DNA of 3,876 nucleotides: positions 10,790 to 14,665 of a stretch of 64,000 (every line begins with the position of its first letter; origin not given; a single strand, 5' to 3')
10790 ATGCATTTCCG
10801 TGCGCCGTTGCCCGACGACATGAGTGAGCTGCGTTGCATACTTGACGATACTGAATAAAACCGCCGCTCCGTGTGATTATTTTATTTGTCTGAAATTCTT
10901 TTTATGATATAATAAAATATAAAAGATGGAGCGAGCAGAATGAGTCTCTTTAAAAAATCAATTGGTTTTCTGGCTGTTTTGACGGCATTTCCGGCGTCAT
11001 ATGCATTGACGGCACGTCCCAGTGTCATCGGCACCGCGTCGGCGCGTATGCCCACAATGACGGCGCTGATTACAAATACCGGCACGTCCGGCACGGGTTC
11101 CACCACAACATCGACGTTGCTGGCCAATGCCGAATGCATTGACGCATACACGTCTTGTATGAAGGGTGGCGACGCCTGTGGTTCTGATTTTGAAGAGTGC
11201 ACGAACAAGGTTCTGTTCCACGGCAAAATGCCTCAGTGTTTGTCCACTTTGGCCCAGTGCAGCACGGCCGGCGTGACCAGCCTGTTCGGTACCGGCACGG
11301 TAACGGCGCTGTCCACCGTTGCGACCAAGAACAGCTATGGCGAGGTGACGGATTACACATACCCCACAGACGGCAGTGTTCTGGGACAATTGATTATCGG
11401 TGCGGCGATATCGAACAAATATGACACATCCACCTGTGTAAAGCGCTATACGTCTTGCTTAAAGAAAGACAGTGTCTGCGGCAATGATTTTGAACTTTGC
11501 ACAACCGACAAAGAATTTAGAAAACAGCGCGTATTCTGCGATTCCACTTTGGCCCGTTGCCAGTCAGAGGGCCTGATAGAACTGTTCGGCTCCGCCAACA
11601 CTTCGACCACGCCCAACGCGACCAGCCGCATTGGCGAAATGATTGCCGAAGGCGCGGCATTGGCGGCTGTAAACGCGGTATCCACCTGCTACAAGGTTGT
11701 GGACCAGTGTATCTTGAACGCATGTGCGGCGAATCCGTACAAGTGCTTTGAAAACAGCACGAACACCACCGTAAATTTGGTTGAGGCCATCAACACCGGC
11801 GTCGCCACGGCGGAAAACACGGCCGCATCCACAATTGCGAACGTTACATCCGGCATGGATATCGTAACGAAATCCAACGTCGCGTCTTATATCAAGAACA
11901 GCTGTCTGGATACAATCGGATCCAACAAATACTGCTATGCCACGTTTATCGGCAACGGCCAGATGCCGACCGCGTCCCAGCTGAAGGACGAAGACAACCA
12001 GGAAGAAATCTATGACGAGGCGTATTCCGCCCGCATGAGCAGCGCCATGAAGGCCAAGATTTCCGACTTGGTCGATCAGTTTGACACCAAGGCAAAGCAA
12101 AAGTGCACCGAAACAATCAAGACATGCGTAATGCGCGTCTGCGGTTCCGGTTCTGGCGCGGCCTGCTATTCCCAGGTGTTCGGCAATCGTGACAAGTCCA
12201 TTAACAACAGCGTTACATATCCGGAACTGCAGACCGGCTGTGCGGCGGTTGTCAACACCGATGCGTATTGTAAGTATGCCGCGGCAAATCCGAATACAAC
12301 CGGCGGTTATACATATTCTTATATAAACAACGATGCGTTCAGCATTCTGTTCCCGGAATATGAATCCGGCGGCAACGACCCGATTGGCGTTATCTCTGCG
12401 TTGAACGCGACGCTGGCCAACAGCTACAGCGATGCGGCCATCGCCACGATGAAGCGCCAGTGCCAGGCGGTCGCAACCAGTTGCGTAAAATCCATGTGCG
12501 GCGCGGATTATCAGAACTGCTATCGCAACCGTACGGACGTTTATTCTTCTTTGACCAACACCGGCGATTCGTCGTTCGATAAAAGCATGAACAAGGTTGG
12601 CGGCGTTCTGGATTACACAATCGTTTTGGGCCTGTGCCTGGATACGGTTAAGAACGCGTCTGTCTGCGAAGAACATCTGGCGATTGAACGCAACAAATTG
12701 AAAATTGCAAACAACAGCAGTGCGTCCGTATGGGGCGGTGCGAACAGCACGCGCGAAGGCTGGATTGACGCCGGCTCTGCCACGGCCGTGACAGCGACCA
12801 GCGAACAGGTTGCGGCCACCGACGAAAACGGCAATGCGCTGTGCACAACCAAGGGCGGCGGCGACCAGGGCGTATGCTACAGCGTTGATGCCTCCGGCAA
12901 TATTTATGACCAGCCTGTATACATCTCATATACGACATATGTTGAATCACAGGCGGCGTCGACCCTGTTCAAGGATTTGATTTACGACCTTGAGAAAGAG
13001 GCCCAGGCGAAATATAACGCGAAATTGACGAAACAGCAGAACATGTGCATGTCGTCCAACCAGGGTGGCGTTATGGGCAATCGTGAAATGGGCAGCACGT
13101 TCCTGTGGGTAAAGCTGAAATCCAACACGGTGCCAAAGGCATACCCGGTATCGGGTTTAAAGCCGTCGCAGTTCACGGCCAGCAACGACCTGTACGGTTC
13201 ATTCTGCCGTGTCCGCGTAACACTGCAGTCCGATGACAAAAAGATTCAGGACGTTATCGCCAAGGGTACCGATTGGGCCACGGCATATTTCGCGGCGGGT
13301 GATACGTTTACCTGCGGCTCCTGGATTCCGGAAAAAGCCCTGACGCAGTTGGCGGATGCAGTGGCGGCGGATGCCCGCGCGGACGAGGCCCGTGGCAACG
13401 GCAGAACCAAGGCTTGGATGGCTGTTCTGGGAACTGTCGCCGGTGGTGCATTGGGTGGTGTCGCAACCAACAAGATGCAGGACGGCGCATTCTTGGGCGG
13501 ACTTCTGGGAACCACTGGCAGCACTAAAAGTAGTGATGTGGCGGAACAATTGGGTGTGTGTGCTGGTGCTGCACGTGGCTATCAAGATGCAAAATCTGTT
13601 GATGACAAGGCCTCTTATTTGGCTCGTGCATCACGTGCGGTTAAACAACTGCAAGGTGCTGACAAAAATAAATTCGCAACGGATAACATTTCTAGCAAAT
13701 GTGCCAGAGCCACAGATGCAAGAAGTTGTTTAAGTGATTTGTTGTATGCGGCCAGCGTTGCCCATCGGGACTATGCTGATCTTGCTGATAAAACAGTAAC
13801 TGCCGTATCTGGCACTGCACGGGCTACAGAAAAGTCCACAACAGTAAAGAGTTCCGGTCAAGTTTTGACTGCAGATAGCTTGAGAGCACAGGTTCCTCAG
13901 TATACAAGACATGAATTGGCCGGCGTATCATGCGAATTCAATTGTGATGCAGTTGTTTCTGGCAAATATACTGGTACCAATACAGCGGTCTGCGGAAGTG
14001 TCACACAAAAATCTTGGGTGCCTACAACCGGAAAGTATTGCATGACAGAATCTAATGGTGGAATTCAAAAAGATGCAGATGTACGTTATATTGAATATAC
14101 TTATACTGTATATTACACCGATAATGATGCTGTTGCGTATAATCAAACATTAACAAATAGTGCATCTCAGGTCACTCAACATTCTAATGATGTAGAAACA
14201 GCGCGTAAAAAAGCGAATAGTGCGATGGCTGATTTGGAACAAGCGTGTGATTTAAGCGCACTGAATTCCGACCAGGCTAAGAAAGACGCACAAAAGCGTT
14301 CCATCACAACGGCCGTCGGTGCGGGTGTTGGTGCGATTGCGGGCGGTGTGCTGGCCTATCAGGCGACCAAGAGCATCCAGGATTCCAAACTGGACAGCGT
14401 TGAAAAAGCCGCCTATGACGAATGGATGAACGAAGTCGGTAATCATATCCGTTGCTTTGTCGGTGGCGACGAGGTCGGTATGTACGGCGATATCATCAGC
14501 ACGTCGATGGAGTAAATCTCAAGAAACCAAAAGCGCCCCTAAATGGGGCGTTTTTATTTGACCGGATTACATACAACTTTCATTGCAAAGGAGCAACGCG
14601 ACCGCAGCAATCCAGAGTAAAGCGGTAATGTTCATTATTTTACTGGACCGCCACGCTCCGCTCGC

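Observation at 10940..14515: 1191-aa secreted Cys-rich giant protein with duplicated CxxYTSC..CG[SN]DFE[EL]CT..LFG modules and two glycine-zipper TM-like segments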

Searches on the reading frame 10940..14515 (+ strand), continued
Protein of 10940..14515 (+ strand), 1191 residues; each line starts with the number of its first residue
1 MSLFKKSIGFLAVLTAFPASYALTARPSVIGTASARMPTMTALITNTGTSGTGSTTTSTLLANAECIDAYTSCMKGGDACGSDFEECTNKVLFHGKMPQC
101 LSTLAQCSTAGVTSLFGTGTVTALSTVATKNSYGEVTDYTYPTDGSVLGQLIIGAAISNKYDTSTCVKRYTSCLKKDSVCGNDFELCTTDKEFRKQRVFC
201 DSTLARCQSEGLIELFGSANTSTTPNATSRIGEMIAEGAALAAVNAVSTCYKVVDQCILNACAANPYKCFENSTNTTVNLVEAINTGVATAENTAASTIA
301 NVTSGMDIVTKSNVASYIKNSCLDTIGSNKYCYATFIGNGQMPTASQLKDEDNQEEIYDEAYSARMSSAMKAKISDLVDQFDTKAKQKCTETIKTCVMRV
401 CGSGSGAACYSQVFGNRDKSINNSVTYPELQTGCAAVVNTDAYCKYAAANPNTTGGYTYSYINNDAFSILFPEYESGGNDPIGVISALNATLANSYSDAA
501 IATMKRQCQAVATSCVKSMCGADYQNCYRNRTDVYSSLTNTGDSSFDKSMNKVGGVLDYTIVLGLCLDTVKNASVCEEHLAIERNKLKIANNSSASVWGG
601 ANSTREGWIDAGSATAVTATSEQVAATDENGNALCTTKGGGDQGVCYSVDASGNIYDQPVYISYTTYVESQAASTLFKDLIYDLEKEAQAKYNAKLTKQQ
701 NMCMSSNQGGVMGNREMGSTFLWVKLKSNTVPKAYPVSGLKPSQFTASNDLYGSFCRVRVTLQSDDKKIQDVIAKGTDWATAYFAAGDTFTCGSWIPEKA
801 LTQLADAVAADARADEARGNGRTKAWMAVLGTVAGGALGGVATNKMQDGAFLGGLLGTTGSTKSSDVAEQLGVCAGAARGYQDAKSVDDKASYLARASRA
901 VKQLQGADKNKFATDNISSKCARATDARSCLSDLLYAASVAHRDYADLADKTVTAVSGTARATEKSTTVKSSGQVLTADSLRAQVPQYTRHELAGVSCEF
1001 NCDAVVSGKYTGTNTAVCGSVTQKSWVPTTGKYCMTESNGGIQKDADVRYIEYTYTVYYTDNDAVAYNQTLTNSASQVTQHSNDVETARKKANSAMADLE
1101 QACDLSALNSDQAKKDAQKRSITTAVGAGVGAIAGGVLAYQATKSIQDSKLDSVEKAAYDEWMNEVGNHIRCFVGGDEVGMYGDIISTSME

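Call 48: predict_structure(alignment_id=A1)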
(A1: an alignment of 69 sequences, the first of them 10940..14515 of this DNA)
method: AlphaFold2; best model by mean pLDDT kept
length: 1191 residues; sequences in the alignment: 69
mean_pLDDT: 68.4   pTM: 0.39
mean pLDDT of the five models: 68.4, 64.9, 61.8, 61.2, 59.7
residues with pLDDT >= 90: 93; 70-90: 616; 50-70: 251; < 50: 231
segments of 3 or more residues with pLDDT < 50: 1-62, 291-306, 461-463, 530-543, 545-558, 592-623, 711-713, 819-862, 1113-1148
pLDDT, mean of each block of 10 residues (from residue 1): 33 32 25 27 26 31 66 76 71 74 69 69 60 61 68 68 78 78 72 76 73 76 70 73 69 84 81 70 68 44 53 79 83 79 76 85 81 81 83 83 74 75 80 82 78 59 66 71 79 76 74 70 57 39 45 44 65 72 66 42 38 37 50 66 71 70 56 59 63 73 69 57 82 80 81 81 83 81 85 83 74 58 37 26 29 32 62 86 89 86 81 69 75 90 91 85 93 87 89 89 89 87 89 65 74 92 91 91 93 93 72 47 31 29 41 64 75 83 79 54
secondary structure, 60 per line:
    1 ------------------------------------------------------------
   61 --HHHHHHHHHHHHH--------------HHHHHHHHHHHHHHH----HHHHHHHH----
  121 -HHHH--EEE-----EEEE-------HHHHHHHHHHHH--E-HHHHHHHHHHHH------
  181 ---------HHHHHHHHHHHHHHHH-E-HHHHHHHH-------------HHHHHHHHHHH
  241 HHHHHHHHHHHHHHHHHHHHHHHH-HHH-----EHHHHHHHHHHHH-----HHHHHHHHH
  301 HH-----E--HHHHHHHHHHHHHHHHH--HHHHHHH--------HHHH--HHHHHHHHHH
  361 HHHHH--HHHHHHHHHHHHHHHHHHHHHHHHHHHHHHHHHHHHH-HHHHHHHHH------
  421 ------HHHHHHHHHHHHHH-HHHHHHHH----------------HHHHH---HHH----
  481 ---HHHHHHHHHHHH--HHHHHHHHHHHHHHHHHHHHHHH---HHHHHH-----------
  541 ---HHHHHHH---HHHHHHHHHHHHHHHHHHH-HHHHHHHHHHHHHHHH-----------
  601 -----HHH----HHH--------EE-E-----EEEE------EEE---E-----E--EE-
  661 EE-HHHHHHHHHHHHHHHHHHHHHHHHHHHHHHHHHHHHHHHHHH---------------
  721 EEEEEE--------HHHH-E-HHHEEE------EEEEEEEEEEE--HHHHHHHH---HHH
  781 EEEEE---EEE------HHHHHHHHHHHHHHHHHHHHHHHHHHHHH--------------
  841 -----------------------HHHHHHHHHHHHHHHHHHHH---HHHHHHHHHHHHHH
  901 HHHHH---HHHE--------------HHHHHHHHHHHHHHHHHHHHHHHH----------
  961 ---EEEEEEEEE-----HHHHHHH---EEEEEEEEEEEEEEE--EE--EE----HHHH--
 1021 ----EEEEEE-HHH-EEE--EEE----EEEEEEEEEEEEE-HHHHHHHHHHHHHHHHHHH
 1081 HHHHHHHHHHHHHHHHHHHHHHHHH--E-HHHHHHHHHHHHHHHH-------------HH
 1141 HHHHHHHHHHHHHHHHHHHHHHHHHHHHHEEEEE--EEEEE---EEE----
elements in order (helices of 4 or more, strands of 3 or more residues): H63-75 H90-104 H109-116 H122-125 E128-130 E136-139 H147-158 H163-174 H190-205 H209-216 H230-264 H275-286 H292-302 H311-327 H330-336 H345-348 H351-365 H368-404 H406-414 H427-440 H442-449 H466-470 H484-495 H498-520 H524-529 H544-550 H554-572 H574-589 E633-636 E643-645 H664-705 E721-726 H735-738 E745-747 E754-764 H767-774 E781-785 E789-791 H798-826 H864-883 H887-905 H927-950 E964-972 H978-984 E988-1002 H1015-1018 E1025-1030 E1036-1038 E1041-1043 E1048-1060 H1062-1105 H1110-1125 H1139-1169 E1170-1174 E1177-1181 E1185-1187

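Call 52: fold_search(model_id=the predicted structure, library=pdb)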
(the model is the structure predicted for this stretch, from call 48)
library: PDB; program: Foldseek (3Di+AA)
matches with E <= 10: 122; with E <= 0.001: 0
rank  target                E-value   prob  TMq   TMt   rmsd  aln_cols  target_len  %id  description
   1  5ziz_B                5.4e-01  0.20  0.07  0.20  34.2       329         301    8  Crystal structure of Xanthomonas campestris FlgL (space group H3) (released 2018-10-17)
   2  5ziz_A                6.2e-01  0.18  0.06  0.19  32.0       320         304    9  Crystal structure of Xanthomonas campestris FlgL (space group H3) (released 2018-10-17)
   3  5zj0                  7.4e-01  0.10  0.04  0.14  27.9       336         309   11  Crystal structure of Xanthomonas campestris FlgL (space group C2) (released 2018-10-17)
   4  8sjh_A                1.8e+00  0.57  0.05  0.41   6.5        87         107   14  Zn-Bound Structure of Computationally Designed Homotrimer TP1 (released 2023-07-05)
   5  8sji_B                1.9e+00  0.57  0.05  0.41   6.3        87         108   14  Apo Structure of Computationally Designed Homotrimer TP1 (released 2023-07-05)
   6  6w1w_A                1.9e+00  0.04  0.04  0.10  32.9       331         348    9  Crystal Structure of Motility Associated Killing Factor B from Vibrio cholerae (released 2020-03-25)
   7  9png_A                2.0e+00  0.57  0.05  0.41   6.2        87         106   14  Co-bound structure of the H77C variant of TriCyt2 (released 2025-10-22)
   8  8bh8_A                2.0e+00  0.03  0.05  0.09  25.8       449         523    8  Structure of Est1 from Candida Tropicalis in complex with TLC1 telomerase RNA fragment 444-456 (released 2023-11-08)
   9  9jg7_A                2.1e+00  0.51  0.06  0.41   5.9        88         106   12  Artificial serine-dependent beta-lactamase, S2 (released 2025-09-10)
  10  6ldg_A                2.2e+00  0.51  0.05  0.42   6.3        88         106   14  Crystal structure of the Zn-directed tetramer of the engineered cyt cb 562 variant, C96I AB5 (released 2021-03-03)
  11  8sjh_B                2.3e+00  0.69  0.06  0.43   6.0        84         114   12  Zn-Bound Structure of Computationally Designed Homotrimer TP1 (released 2023-07-05)
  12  6ai5_A                2.3e+00  0.44  0.05  0.39   6.3        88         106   12  Disulfide-free, Zn-directed tetramer of the engineered cyt cb562 variant, C96T/A104AB3 (released 2019-09-11)
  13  7few_A                2.3e+00  0.07  0.04  0.12  23.6       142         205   11  Pseudomonas aeruginosa Virulence Factor Regulator with cAMP ligand and auranofin gold analogues (released 2022-07-27)
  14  3qvy_A                2.6e+00  0.41  0.05  0.39   6.3        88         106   12  Crystal structure of the Zn-RIDC1 complex stabilized by BMOE crosslinks (released 2011-06-22)
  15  2j0o_A                2.6e+00  0.25  0.10  0.35  31.9       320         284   11  Shigella Flexneri IpaD (released 2006-11-02)
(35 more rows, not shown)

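Call 69: find_encoding_contigs(protein=P0008, flank=3000, max_places=2)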
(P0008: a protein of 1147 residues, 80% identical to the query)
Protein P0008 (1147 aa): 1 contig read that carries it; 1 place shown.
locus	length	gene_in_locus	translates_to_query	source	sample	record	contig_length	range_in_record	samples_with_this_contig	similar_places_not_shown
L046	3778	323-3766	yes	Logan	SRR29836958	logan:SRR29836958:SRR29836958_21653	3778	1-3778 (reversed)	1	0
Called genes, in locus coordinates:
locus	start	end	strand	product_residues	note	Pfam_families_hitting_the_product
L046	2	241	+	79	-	?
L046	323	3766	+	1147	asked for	-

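Call 70: find_encoding_contigs(protein=P0005, flank=3000, max_places=2)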
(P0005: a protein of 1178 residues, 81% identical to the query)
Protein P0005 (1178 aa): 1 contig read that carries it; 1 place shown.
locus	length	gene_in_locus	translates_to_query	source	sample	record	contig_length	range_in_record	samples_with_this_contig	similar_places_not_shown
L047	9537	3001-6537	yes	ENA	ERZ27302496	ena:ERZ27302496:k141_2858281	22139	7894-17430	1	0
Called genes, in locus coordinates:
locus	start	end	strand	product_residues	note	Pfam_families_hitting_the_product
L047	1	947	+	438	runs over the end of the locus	-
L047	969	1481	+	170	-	-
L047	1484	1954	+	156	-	-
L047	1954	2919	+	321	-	PF00849:PseudoU_synth_2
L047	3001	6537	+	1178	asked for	-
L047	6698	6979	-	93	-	-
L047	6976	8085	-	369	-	PF21016:RlmN_N, PF04055:Radical_SAM (weak)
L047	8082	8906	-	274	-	PF13624:SurA_N_3 (weak)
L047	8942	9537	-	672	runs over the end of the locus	PF04453:LptD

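Call 86: find_encoding_contigs(protein=P0217, flank=8000, max_places=2)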
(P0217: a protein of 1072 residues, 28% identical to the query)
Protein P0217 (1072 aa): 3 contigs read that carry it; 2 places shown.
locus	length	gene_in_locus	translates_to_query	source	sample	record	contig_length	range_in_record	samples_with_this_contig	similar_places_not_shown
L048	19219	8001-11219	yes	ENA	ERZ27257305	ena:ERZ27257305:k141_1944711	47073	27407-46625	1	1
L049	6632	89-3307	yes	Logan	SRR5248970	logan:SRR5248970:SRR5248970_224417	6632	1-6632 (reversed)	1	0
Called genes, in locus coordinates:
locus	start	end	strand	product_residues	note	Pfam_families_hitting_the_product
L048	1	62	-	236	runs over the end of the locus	PF00005:ABC_tran, PF02463:SMC_N (weak), PF13304:AAA_21 (faint)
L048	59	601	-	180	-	PF00293:NUDIX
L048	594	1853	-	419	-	PF12704:MacB_PCD, PF02687:FtsX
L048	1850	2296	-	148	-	-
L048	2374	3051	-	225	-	PF00753:Lactamase_B, PF13483:Lactamase_B_3, PF12706:Lactamase_B_2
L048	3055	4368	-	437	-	-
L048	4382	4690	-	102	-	-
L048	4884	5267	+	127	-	-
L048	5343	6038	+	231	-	PF03799:FtsQ_DivIB_C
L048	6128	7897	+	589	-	PF14450:FtsA, PF00834:Ribul_P_3_epim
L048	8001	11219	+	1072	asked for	-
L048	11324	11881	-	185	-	PF00226:DnaJ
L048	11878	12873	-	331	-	PF02899:Phage_int_SAM_1, PF00589:Phage_integrase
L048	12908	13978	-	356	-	PF03739:LptF_LptG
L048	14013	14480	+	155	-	PF03449:GreA_GreB_N, PF01272:GreA_GreB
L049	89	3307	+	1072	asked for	-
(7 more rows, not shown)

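Call 100: search_protein_families(library=phrogs, proteins=[window:10940-14515:+], max_evalue=0.01)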
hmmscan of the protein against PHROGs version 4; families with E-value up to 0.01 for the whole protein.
window:10940-14515:+ (1191 aa): 0 families

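Call 101: search_protein_families(library=padloc, proteins=[window:10940-14515:+], max_evalue=0.01)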
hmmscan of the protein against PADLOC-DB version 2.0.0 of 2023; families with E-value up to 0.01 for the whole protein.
window:10940-14515:+ (1191 aa): 0 families

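Call 105: fold_search(model_id=the predicted structure, library=viral)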
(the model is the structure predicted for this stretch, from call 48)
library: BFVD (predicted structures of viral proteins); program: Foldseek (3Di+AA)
matches with E <= 10: 116; with E <= 0.001: 0
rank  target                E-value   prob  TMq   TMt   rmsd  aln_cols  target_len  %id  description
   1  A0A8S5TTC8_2          4.2e-02  0.08  0.05  0.05  58.3      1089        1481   11  NlpC/P60 family [Siphoviridae sp. ct5jB2]
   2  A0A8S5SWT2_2          8.8e-02  0.08  0.07  0.06  59.7      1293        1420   10  Minor tail protein [Siphoviridae sp. ctZHD14]
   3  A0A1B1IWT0            1.4e-01  0.09  0.07  0.10  35.5       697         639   14  (no name in the UniProt tables at hand)
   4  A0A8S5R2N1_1          1.9e-01  0.06  0.06  0.06  48.4      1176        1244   11  Tail tape measure protein [Siphoviridae sp. ct6d71]
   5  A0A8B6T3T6            2.2e-01  0.18  0.06  0.06  29.1       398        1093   11  (no name in the UniProt tables at hand)
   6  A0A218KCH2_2          4.0e-01  0.08  0.05  0.06  31.9       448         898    9  (no name in the UniProt tables at hand)
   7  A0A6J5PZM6            4.0e-01  0.05  0.05  0.07  40.7       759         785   11  Uncharacterized protein [uncultured Caudovirales phage]
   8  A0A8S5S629            4.5e-01  0.08  0.05  0.10  42.9       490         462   13  Uncharacterized protein [Podoviridae sp. ctsUe5]
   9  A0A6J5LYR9            4.5e-01  0.06  0.07  0.08  39.7       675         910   12  LT_GEWL domain containing protein [uncultured Caudovirales phage]
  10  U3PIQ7                5.2e-01  0.05  0.07  0.09  40.5       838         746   10  Internal virion protein [Burkholderia phage JG068]
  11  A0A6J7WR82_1          7.1e-01  0.03  0.07  0.06  46.5      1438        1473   10  Large polyvalent protein associated domain-containing protein [uncultured Caudovirales phage]
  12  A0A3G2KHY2            7.4e-01  0.08  0.04  0.05  30.1       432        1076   10  Uncharacterized protein [Arthrobacter phage Maureen]
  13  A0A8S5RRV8            8.5e-01  0.06  0.06  0.13  43.4       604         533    9  Uncharacterized protein [Podoviridae sp. ctXdu7]
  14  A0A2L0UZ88            8.5e-01  0.05  0.07  0.09  38.8       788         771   10  Uncharacterized protein [Agrobacterium phage Atu_ph07]
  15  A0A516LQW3            8.8e-01  0.03  0.08  0.08  56.5      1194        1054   11  (no name in the UniProt tables at hand)
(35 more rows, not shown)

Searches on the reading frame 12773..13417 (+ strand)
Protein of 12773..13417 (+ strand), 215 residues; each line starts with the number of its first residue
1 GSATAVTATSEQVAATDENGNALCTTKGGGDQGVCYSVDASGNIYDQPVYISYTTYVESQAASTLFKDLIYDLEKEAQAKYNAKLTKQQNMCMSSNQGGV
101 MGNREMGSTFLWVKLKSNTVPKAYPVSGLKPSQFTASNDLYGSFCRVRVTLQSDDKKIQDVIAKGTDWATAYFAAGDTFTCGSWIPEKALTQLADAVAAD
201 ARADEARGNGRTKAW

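Call 103: predict_structure(alignment_id=A4)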
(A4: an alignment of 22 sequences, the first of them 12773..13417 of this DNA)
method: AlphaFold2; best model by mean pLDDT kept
length: 215 residues; sequences in the alignment: 22
mean_pLDDT: 58.9   pTM: 0.37
mean pLDDT of the five models: 58.9, 44.4, 42.8, 42.4, 40.3
residues with pLDDT >= 90: 0; 70-90: 39; 50-70: 129; < 50: 47
segments of 3 or more residues with pLDDT < 50: 1-10, 60-74, 94-106, 213-215
pLDDT, mean of each block of 10 residues (from residue 1): 37 60 74 77 75 55 44 50 56 47 46 66 60 64 64 63 67 61 62 62 55 43
secondary structure, 60 per line:
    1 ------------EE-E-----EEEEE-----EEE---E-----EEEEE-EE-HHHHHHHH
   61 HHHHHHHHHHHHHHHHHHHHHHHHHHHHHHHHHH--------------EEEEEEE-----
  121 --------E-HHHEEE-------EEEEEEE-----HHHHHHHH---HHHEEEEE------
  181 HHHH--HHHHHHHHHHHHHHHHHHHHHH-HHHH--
elements in order: E22-26 E32-34 E44-48 H53-94 E109-115 E134-136 E144-150 H156-163 E170-174 H181-184 H187-208 H210-213
